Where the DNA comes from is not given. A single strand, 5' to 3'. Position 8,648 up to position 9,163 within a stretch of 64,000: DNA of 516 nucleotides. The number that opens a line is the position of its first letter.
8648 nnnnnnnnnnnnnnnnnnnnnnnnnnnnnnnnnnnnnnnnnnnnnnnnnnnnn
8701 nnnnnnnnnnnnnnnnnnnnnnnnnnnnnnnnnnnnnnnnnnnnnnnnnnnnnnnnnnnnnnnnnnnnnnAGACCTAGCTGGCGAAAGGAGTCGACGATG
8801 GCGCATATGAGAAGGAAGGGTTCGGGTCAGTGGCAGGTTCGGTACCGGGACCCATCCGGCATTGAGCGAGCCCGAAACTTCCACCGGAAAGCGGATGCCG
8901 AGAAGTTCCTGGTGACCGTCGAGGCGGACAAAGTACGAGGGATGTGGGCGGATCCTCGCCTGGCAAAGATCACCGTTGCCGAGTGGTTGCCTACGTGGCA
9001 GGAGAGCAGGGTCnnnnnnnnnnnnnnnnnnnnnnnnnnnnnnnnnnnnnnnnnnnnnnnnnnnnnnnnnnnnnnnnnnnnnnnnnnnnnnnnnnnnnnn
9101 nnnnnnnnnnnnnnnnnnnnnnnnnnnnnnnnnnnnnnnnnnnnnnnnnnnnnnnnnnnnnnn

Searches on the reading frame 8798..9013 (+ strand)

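Call 51: search_protein_families(library=pfam, proteins=[window:8798-9013:+], max_evalue=1)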
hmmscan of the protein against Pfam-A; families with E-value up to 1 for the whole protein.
seq(72 aa): 1 family
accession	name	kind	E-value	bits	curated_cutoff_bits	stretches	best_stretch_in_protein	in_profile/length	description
PF17703.6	C19orf84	-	0.084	13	40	1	7-54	108-155/200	piRNA-mediated silencing protein C19orf84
